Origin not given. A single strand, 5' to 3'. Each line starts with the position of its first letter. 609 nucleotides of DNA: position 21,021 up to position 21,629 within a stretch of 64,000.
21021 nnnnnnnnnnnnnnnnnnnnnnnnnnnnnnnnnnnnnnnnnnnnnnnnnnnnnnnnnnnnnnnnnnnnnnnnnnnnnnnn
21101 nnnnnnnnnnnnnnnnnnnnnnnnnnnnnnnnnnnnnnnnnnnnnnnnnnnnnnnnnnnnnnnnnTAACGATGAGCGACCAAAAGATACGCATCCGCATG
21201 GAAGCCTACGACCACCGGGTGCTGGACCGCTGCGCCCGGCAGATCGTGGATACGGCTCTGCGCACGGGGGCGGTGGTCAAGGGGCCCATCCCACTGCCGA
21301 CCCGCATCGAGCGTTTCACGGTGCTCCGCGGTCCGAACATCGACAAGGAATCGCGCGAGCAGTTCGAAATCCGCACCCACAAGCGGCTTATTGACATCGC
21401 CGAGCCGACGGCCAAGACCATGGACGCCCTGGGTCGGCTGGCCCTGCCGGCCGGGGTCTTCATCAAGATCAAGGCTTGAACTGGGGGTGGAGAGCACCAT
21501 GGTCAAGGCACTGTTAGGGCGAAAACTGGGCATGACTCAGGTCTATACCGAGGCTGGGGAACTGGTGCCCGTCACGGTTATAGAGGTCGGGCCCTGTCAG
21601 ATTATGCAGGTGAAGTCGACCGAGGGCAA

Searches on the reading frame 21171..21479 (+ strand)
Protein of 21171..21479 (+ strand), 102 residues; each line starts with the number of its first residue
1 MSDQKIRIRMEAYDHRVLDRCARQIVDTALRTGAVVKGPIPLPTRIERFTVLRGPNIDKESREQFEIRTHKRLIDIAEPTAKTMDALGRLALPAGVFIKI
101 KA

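Call 9: find_encoding_contigs(protein=window:21171-21479:+, flank=6000, max_places=10)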
Protein window:21171-21479:+ (102 aa): 19 contigs read that carry it; 10 places shown.
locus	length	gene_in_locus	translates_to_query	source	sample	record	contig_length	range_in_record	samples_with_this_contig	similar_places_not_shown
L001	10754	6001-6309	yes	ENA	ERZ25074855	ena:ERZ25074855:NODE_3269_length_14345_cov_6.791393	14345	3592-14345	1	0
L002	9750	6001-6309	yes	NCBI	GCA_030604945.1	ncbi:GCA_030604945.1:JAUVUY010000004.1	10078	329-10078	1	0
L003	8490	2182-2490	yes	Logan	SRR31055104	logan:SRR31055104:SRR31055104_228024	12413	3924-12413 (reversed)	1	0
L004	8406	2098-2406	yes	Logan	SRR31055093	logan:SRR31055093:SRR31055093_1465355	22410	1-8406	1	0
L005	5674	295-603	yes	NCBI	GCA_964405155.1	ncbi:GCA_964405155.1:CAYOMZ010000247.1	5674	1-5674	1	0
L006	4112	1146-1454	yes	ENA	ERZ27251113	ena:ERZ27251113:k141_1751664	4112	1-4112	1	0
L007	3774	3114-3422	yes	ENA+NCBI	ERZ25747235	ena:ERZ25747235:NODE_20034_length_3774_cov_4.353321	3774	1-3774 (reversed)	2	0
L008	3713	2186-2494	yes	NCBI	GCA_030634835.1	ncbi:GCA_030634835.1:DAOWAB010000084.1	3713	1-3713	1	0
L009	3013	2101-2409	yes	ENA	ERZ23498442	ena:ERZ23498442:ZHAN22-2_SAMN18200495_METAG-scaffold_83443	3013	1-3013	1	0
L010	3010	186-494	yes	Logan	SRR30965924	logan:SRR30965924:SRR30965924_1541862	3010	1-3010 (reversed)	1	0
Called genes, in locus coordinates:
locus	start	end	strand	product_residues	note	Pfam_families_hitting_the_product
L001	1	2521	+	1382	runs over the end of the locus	PF04997:RNA_pol_Rpb1_1, PF00623:RNA_pol_Rpb1_2, PF04983:RNA_pol_Rpb1_3, PF05000:RNA_pol_Rpb1_4, PF21668:RPOC_hybrid (faint), PF04998:RNA_pol_Rpb1_5, PF01333:Apocytochr_F_C (faint)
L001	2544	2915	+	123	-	PF00164:Ribosom_S12_S23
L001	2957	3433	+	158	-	PF00177:Ribosomal_S7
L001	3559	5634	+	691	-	PF00009:GTP_EFTU, PF22042:EF-G_D2, PF03144:GTP_EFTU_D2, PF14492:EFG_III, PF16658:RF3_C (faint), PF03764:EFG_IV, PF00679:EFG_C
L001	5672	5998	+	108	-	-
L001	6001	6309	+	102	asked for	PF00338:Ribosomal_S10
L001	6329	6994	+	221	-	PF00297:Ribosomal_L3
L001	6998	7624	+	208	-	PF00573:Ribosomal_L4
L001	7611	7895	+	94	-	PF00276:Ribosomal_L23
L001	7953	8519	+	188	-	-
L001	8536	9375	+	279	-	PF00181:Ribosomal_L2_N, PF03947:Ribosomal_L2_C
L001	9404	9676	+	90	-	PF00203:Ribosomal_S19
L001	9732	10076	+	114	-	PF00237:Ribosomal_L22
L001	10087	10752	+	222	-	?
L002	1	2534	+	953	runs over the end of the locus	?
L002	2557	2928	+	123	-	PF00164:Ribosom_S12_S23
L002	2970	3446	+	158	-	PF00177:Ribosomal_S7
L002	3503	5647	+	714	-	PF00009:GTP_EFTU, PF22042:EF-G_D2, PF03144:GTP_EFTU_D2, PF14492:EFG_III, PF16658:RF3_C (faint), PF03764:EFG_IV, PF00679:EFG_C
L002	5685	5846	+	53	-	-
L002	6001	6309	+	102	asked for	PF00338:Ribosomal_S10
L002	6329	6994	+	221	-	PF00297:Ribosomal_L3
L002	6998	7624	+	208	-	PF00573:Ribosomal_L4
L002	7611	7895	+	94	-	PF00276:Ribosomal_L23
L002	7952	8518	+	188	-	-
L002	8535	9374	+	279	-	PF00181:Ribosomal_L2_N, PF03947:Ribosomal_L2_C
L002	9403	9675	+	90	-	PF00203:Ribosomal_S19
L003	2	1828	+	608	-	?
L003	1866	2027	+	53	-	-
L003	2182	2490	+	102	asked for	PF00338:Ribosomal_S10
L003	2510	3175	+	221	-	PF00297:Ribosomal_L3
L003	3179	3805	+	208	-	PF00573:Ribosomal_L4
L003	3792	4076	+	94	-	PF00276:Ribosomal_L23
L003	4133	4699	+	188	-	-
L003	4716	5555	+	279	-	PF00181:Ribosomal_L2_N, PF03947:Ribosomal_L2_C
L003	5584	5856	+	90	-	PF00203:Ribosomal_S19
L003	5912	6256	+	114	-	PF00237:Ribosomal_L22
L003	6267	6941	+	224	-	PF07650:KH_2, PF00189:Ribosomal_S3_C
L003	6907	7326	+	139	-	PF00252:Ribosomal_L16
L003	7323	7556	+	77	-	PF00831:Ribosomal_L29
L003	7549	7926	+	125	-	PF00366:Ribosomal_S17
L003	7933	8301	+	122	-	PF00238:Ribosomal_L14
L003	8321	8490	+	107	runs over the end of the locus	PF00467:KOW (weak), PF17136:ribosomal_L24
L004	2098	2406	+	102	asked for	PF00338:Ribosomal_S10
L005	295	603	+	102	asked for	PF00338:Ribosomal_S10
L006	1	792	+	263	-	?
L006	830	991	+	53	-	-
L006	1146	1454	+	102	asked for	PF00338:Ribosomal_S10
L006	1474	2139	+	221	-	PF00297:Ribosomal_L3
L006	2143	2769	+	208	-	PF00573:Ribosomal_L4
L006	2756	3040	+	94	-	PF00276:Ribosomal_L23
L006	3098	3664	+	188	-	-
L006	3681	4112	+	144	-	?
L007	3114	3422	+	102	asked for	PF00338:Ribosomal_S10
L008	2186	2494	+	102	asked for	PF00338:Ribosomal_S10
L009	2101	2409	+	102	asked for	PF00338:Ribosomal_S10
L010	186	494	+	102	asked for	PF00338:Ribosomal_S10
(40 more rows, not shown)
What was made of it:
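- The source is probably a metagenome-assembled genome (call 9).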
